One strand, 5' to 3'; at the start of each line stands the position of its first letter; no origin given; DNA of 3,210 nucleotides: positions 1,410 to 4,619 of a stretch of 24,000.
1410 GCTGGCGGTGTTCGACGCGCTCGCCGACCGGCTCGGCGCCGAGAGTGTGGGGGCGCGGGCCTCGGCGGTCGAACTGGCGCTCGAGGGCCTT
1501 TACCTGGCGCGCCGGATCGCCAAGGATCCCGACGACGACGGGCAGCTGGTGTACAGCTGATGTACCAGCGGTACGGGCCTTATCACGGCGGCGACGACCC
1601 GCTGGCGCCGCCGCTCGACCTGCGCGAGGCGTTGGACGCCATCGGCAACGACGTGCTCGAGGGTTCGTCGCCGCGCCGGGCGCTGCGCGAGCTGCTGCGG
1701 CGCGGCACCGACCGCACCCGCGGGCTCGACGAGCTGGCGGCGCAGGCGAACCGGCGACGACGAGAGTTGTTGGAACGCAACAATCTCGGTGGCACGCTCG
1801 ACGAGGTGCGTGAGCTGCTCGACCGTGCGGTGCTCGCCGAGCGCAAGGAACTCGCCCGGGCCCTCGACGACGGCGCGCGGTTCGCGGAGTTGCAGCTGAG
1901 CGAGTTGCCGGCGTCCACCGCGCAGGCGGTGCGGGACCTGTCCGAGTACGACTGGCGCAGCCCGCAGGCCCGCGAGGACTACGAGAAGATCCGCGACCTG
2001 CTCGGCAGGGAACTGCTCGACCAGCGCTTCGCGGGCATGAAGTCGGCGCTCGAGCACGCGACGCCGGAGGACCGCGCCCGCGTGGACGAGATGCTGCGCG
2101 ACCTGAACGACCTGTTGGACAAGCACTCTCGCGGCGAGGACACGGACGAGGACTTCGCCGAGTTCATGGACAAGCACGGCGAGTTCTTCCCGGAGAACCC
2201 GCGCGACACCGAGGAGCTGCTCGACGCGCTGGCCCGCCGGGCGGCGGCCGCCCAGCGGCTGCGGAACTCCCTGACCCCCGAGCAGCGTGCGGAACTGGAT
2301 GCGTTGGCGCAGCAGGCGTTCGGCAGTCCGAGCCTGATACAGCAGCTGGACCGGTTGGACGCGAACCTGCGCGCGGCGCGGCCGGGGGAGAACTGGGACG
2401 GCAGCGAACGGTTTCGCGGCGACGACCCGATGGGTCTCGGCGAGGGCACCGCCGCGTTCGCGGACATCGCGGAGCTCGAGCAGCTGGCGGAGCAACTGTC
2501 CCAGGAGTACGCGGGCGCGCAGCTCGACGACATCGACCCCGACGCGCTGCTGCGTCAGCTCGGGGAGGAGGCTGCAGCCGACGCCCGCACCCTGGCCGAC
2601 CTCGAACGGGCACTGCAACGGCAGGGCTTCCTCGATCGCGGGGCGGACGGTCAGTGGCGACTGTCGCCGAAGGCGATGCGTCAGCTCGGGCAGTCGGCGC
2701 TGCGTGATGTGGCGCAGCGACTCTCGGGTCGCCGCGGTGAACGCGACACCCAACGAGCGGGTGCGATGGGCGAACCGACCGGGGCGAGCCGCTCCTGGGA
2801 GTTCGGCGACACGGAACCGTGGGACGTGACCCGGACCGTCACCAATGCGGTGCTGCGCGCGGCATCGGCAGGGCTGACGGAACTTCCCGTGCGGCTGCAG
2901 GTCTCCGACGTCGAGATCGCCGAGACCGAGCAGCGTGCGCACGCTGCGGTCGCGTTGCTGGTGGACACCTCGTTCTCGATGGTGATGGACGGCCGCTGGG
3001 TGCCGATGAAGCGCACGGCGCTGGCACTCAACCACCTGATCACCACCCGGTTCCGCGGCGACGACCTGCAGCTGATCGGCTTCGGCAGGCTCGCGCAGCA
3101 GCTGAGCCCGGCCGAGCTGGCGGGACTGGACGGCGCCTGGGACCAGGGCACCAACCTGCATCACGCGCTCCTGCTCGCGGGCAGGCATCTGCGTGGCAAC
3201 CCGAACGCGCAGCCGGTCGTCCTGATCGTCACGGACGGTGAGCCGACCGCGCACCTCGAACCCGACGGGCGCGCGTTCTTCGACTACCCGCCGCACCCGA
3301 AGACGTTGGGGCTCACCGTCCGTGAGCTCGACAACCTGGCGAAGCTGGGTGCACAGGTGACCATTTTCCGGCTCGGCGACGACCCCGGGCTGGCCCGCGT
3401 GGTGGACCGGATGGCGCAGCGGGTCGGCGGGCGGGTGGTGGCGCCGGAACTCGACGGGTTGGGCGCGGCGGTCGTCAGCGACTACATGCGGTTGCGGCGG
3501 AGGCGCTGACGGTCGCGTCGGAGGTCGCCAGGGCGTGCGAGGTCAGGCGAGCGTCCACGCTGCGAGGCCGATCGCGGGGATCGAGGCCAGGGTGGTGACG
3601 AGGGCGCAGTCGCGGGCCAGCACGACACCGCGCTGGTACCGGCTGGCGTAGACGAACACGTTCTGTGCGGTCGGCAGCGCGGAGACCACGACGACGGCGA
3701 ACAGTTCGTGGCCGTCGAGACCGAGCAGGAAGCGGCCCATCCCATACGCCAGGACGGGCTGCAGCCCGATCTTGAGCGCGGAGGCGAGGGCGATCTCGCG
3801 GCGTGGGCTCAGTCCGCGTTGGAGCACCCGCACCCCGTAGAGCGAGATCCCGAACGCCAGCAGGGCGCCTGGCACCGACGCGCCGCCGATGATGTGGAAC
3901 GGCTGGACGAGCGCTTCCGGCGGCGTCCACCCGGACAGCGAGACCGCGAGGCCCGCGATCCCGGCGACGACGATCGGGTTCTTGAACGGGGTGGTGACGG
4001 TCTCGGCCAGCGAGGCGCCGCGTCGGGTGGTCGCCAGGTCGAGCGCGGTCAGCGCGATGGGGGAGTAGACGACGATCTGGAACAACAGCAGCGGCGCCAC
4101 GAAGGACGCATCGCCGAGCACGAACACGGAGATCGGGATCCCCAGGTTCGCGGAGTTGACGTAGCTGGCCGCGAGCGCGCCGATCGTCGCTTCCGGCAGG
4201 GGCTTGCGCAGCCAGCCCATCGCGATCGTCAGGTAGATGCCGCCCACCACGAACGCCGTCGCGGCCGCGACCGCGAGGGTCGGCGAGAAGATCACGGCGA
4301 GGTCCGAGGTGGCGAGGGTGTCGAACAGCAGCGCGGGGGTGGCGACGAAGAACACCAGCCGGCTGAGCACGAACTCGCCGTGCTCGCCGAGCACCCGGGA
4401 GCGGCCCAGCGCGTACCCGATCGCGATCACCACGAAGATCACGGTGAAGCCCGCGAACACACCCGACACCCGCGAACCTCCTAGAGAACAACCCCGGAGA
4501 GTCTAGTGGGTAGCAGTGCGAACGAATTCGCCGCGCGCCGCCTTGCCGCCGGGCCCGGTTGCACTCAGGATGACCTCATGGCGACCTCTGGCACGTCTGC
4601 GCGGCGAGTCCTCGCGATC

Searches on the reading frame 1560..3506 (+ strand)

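Call 57: search_protein_families(library=pfam, proteins=[window:1560-3506:+], max_evalue=0.001)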
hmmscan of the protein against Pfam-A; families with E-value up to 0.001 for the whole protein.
window:1560-3506:+ (649 aa): 1 family
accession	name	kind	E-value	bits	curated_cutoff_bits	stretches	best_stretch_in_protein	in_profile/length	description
PF13519.12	VWA_2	-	9e-06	26.7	27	1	464-561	1-107/107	von Willebrand factor type A domain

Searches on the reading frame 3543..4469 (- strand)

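Call 57: search_protein_families(library=pfam, proteins=[window:3543-4469:-], max_evalue=0.001)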
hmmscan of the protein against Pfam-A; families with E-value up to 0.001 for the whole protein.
window:3543-4469:- (308 aa): 1 family
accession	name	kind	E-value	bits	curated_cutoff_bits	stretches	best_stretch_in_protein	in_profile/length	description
PF03547.23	Mem_trans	-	1.4e-24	86.8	25.7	2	161-300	200-339/343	Membrane transport protein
